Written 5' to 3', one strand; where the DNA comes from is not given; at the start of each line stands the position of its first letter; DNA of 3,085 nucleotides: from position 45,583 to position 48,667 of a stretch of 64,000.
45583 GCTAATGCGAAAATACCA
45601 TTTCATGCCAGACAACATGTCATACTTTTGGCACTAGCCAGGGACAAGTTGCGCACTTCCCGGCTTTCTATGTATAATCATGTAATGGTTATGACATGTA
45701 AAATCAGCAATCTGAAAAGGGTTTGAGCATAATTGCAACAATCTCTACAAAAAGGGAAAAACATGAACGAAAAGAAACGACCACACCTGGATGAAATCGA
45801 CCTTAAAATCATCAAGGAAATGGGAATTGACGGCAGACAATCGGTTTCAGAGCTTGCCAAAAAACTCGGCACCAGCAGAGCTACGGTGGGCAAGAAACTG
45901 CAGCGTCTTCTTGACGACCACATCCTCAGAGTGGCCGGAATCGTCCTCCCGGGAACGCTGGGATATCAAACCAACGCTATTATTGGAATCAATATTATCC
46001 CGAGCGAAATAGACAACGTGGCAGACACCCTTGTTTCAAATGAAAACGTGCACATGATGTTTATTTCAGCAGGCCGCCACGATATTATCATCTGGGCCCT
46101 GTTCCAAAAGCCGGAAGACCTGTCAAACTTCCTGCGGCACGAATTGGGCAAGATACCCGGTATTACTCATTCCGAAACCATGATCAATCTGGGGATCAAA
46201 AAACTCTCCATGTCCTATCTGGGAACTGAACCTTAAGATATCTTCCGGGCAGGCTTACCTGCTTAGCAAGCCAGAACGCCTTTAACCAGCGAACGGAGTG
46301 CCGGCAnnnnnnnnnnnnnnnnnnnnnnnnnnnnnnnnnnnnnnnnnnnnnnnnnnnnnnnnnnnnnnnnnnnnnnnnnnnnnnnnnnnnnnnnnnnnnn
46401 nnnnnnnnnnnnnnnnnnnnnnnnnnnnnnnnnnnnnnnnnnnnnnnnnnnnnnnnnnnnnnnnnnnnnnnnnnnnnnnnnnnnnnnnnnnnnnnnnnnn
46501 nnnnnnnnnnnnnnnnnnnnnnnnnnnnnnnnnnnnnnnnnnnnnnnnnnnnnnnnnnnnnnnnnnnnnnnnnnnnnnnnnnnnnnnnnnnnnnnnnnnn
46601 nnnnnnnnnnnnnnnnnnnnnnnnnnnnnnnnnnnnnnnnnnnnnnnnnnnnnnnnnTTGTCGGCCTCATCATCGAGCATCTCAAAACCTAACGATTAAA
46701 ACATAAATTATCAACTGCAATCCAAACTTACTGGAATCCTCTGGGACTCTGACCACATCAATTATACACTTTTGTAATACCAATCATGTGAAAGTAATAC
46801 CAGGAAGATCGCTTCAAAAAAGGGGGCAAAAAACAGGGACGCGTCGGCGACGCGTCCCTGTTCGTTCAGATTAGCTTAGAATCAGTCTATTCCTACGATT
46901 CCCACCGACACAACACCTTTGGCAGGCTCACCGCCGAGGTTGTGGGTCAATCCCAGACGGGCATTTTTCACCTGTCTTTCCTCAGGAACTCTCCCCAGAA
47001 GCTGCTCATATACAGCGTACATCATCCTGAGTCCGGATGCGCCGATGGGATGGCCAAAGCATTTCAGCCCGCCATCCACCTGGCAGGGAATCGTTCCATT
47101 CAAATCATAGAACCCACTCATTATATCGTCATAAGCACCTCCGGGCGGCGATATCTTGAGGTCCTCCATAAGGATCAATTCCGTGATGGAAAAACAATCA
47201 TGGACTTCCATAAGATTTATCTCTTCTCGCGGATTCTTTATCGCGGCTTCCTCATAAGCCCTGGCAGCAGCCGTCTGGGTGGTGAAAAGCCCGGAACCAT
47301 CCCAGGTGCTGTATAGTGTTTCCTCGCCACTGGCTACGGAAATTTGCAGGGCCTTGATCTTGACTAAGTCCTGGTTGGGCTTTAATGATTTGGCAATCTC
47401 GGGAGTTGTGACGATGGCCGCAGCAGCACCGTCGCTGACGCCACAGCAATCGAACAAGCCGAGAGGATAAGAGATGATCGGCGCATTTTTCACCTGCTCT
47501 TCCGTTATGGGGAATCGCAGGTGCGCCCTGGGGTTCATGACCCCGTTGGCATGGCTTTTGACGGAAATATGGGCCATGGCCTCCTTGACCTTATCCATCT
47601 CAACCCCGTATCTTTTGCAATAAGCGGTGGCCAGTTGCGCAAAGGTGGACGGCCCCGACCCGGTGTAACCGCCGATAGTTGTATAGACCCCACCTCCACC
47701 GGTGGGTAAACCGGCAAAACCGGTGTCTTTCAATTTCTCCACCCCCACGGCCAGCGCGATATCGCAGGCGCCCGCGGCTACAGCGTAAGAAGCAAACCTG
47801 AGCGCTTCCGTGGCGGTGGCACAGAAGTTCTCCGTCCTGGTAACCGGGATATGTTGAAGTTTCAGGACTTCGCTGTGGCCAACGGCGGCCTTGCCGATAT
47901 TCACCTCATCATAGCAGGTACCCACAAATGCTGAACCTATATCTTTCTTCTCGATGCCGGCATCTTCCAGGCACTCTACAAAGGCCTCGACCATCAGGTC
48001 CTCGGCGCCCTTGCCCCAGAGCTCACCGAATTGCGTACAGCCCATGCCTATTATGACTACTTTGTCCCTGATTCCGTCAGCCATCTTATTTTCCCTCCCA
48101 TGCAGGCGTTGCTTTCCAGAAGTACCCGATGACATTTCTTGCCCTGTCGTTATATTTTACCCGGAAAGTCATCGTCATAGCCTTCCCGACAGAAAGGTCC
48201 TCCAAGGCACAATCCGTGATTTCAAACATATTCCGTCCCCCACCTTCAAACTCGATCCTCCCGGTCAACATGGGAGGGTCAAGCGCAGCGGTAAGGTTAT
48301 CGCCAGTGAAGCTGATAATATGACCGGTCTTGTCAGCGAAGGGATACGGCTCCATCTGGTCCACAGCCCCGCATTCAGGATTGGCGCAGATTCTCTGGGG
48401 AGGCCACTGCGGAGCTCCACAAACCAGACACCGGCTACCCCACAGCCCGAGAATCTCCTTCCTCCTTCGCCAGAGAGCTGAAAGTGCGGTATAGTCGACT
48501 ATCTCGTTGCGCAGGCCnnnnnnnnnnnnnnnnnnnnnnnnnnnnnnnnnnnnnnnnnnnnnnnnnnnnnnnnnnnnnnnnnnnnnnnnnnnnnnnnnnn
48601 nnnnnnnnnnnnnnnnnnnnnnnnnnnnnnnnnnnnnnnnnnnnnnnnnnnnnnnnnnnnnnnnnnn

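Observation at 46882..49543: Thiolase translationally coupled to an HMG-CoA-synthase-like::DUF35 fusion (bacterial single-gene version of the archaeal thiolase/HMGCS/DUF35 complex)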

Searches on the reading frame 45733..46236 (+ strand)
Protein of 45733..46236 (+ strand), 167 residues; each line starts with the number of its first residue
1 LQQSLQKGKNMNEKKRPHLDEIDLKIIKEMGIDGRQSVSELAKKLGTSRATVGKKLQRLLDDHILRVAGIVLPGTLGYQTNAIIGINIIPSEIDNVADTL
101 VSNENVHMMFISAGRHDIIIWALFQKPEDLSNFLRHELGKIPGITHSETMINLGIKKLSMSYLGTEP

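Call 8: search_protein_families(library=pfam, proteins=[window:45733-46236:+], max_evalue=0.001)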
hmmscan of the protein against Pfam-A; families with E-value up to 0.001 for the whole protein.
window:45733-46236:+ (167 aa): 5 families
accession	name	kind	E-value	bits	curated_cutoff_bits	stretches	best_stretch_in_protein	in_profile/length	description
PF13404.12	HTH_AsnC-type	-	2.3e-11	43.8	27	1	19-59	1-41/42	AsnC-type helix-turn-helix domain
PF01037.27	AsnC_trans_reg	-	1.4e-09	38.2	25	1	84-151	1-69/73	Lrp/AsnC ligand binding domain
PF13412.12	HTH_24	-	6.8e-09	35.6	21.9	1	19-65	1-47/48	Winged helix-turn-helix DNA-binding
PF22482.2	AsnC_trans_reg_3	-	8.8e-05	23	24.4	1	92-157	23-87/95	PF0864 C-terminal dimeric alpha+beta barrel domain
PF12840.13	HTH_20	-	0.00017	21.9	27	1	24-67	7-50/51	Helix-turn-helix domain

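Call 20: search_protein_families(library=ncbifam, proteins=[window:45733-46236:+], max_evalue=0.00001)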
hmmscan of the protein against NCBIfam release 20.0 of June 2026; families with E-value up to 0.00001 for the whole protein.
window:45733-46236:+ (167 aa): 8 families
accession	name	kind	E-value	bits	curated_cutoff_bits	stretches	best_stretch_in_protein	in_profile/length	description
NF053758.1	ChrTpTrnRegChrS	equivalog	9.9e-20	70.9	250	1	13-153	6-147/158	chromate efflux transcriptional regulator ChrS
NF040820.1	trans_reg_LrpA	equivalog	4.6e-17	62.2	250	1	19-148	2-132/141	HTH-type transcriptional regulator LrpA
NF041396.1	TranRegLrp_Halo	equivalog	1.9e-14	53.8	190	1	20-154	4-138/149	HTH-type transcriptional regulator Lrp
NF040947.1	trans_reg_LysM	equivalog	2e-12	47.1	180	1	19-153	1-133/136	HTH-type transcriptional regulator LysM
NF008384.0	PRK11179.1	equivalog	3.1e-12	46.6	227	1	17-153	5-143/153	transcriptional regulator AsnC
NF041395.1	TranRegLrpA1_Halo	equivalog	3.8e-09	36.7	250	1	25-147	9-132/142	HTH-type transcriptional regulator LrpA1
NF008370.0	PRK11169.1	equivalog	1.1e-07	31.7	233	1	11-152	4-149/164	leucine-responsive transcriptional regulator Lrp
NF040707.3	Siroheme_Dcarb_AhbB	equivalog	8.9e-06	25.5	125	0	39-108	17-87/146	siroheme decarboxylase subunit beta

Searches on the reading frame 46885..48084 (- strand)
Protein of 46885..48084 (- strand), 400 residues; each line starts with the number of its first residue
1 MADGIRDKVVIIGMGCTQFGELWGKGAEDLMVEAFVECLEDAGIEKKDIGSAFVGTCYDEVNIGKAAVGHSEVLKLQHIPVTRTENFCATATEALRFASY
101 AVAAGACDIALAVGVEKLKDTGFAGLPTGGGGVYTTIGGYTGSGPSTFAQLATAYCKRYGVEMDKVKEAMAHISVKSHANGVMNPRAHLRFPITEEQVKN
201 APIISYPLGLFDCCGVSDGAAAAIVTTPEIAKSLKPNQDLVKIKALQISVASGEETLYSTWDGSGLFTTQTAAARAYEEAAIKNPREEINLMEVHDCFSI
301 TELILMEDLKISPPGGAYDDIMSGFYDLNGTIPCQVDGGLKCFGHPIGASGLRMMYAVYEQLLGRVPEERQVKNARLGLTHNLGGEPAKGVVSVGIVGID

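Call 5: search_protein_families(library=pfam, proteins=[window:46885-48084:-], max_evalue=0.01)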
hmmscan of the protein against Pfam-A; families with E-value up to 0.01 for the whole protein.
window:46885-48084:- (400 aa): 6 families
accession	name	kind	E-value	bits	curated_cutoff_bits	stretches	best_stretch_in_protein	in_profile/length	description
PF22691.2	Thiolase_C_1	-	2.3e-26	92.7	28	1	267-391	18-138/144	Thiolase C-terminal domain-like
PF00108.29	Thiolase_N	-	3.4e-14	53.3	26.4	1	9-119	1-116/260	Thiolase, N-terminal domain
PF02803.24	Thiolase_C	-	2.1e-07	31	27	1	272-362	27-97/123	Thiolase, C-terminal domain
PF00109.32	ketoacyl-synt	-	0.0015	18.6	20.8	0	87-122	173-209/252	Beta-ketoacyl synthase, N-terminal domain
PF07451.17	SpoVAD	-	0.0032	16.7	22.1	1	22-113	46-131/329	Stage V sporulation protein AD (SpoVAD)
PF08545.16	ACP_syn_III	-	0.0055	17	24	0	86-118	5-37/80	3-Oxoacyl-[acyl-carrier-protein (ACP)] synthase III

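Call 7: search_protein_families(library=ncbifam, proteins=[window:46885-48084:-], max_evalue=0.01)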
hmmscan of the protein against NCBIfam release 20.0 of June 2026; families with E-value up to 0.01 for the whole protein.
window:46885-48084:- (400 aa): 47 families (the best 25 are shown)
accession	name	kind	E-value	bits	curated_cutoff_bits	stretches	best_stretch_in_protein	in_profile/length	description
NF004810.0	PRK06157.1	equivalog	2.8e-183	609.6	403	1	1-398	1-396/400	acetyl-CoA acetyltransferase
NF004720.0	PRK06064.1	subfamily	1.2e-92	310.7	420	1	8-394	3-384/389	thiolase domain-containing protein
NF053570.1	AcCoTHIOL_METTL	equivalog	6.8e-76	255.6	600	1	8-393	3-379/385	acetyl-CoA acetyltransferase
NF005704.0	PRK07516.1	subfamily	3.1e-68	230.5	412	1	8-394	3-384/389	thiolase domain-containing protein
NF009228.0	PRK12578.1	subfamily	2.9e-66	223.7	485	1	7-387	3-377/387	thiolase domain-containing protein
NF006102.0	PRK08256.1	subfamily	3.3e-60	204.2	436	1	7-386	3-382/394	lipid-transfer protein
NF004936.0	PRK06289.1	equivalog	5.5e-50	170.3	375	1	7-392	3-398/405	acetyl-CoA acetyltransferase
NF004715.0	PRK06059.1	equivalog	2.1e-47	162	424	1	7-384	4-387/399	lipid-transfer protein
NF004982.0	PRK06365.1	equivalog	2.6e-44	152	695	2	8-247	17-254/430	thiolase domain-containing protein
NF006180.0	PRK08313.1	subfamily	1e-41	143.1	514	1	8-386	5-373/389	thiolase domain-containing protein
NF053628.1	BnzsclthlBbsBGT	equivalog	1.2e-40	139.5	750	1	7-385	5-370/389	benzoylsuccinyl-CoA thiolase subunit BbsB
NF004721.0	PRK06065.1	equivalog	1.7e-38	132.5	455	1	6-379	9-375/393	thiolase domain-containing protein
NF004811.0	PRK06158.1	subfamily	1.1e-37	129.9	421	1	5-386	6-369/384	acetyl-CoA acetyltransferase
NF006010.0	PRK08142.1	subfamily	1.6e-37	129.2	462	1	6-390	4-377/388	thiolase domain-containing protein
NF005892.0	PRK07855.1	subfamily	1.5e-34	119.5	469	1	5-339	4-338/390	lipid-transfer protein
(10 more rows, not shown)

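Call 17: search_solved_structures(query=window:46885-48084:-, max_evalue=1e-10, show_alignments=3)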
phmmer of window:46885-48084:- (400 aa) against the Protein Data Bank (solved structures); distinct sequences matched with E-value up to 1e-10: 18.
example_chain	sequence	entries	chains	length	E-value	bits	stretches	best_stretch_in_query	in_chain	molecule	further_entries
7yvy_A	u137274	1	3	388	4.5e-55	190.8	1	8-390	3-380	Acetyl-CoA acetyltransferase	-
6esq_A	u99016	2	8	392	1.1e-53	186.2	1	9-387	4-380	acetoacetyl-CoA thiolase | Acetyl-CoA acetyltransferase thiolase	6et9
4yzo_A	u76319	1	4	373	4e-39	138.3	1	9-387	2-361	Putative acyl-CoA acyltransferase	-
6hsj_A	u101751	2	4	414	2.2e-38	135.8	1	4-386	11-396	SCP2-thiolase (type-1)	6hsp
6hrv_A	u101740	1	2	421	2.4e-38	135.7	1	4-386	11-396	SCP2-thiolase (type-1)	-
3zbg_A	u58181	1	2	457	4.9e-38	134.7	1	61-391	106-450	3-KETOACYL-COA THIOLASE-LIKE PROTEIN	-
4bi9_A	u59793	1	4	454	1.2e-37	133.4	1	18-393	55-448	3-KETOACYL-COA THIOLASE, PUTATIVE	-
3zbk_A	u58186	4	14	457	8.7e-37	130.6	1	61-391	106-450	3-KETOACYL-COA THIOLASE-LIKE PROTEIN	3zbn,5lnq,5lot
3zbl_A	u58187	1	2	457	1.2e-36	130.2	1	61-391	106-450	3-KETOACYL-COA THIOLASE-LIKE PROTEIN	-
4bia_A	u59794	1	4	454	2.2e-36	129.3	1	18-393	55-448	3-KETOACYL-COA THIOLASE, PUTATIVE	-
7pxp_C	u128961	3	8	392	5e-36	128.1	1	7-385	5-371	Benzoylsuccinyl-CoA thiolase subunit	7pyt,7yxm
4u4e_A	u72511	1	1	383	6.3e-25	91.5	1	7-388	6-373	Thiolase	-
6ok1_A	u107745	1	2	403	4.1e-19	72.4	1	9-351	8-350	Lipid-transfer protein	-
9skh_I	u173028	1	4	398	1.3e-16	64.2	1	272-392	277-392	2,4-diacetylphloroglucinol biosynthesis protein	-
9skm_I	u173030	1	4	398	2.9e-15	59.7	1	272-392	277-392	2,4-diacetylphloroglucinol biosynthesis protein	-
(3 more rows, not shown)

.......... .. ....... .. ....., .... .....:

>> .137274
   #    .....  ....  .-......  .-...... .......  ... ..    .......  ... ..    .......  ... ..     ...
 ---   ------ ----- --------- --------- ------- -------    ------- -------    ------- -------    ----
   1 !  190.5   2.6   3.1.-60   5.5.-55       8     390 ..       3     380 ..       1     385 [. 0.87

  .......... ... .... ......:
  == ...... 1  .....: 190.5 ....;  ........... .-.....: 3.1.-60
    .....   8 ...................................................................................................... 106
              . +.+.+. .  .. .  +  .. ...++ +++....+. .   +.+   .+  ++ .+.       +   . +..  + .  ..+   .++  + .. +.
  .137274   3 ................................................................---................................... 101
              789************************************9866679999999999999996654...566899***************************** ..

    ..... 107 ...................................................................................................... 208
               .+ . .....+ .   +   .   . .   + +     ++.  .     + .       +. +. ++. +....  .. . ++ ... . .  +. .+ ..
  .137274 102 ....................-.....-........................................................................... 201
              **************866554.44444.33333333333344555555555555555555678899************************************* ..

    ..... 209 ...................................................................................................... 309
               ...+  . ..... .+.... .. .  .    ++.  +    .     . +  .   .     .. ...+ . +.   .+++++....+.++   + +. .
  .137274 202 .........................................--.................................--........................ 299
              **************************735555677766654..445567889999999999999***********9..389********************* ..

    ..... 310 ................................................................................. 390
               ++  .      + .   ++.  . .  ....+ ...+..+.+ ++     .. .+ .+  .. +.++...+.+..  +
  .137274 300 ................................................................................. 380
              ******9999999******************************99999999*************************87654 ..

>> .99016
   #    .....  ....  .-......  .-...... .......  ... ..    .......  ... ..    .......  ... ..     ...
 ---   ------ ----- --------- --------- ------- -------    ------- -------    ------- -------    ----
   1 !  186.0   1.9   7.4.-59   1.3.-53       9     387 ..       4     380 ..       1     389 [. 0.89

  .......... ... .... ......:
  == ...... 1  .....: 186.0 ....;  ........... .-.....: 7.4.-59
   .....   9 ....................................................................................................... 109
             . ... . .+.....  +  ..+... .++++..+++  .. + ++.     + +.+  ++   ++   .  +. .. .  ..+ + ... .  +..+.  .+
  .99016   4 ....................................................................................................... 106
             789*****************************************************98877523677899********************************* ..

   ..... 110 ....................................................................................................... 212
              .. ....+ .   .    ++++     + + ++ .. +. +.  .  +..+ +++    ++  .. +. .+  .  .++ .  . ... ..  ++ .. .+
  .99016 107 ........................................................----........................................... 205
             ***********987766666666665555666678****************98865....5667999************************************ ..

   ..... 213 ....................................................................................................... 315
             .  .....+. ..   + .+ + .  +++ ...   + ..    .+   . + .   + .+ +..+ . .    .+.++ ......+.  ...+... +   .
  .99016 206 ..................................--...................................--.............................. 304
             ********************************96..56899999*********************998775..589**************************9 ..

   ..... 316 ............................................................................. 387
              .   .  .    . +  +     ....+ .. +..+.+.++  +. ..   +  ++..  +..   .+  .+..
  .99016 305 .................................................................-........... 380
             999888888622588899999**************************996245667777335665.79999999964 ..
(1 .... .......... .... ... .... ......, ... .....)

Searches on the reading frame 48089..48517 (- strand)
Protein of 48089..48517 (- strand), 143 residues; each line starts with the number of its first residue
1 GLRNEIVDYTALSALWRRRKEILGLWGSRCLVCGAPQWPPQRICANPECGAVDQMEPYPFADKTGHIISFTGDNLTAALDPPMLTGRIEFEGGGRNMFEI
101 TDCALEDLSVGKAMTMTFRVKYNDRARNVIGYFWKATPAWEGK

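Call 43: search_solved_structures(query=window:48089-48517:-, max_evalue=1, show_alignments=4)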
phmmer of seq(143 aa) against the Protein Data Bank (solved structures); distinct sequences matched with E-value up to 1: 1.
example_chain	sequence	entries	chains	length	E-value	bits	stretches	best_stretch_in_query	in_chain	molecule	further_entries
6esq_E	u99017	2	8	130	3.7e-08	36.8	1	15-139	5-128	Pfam DUF35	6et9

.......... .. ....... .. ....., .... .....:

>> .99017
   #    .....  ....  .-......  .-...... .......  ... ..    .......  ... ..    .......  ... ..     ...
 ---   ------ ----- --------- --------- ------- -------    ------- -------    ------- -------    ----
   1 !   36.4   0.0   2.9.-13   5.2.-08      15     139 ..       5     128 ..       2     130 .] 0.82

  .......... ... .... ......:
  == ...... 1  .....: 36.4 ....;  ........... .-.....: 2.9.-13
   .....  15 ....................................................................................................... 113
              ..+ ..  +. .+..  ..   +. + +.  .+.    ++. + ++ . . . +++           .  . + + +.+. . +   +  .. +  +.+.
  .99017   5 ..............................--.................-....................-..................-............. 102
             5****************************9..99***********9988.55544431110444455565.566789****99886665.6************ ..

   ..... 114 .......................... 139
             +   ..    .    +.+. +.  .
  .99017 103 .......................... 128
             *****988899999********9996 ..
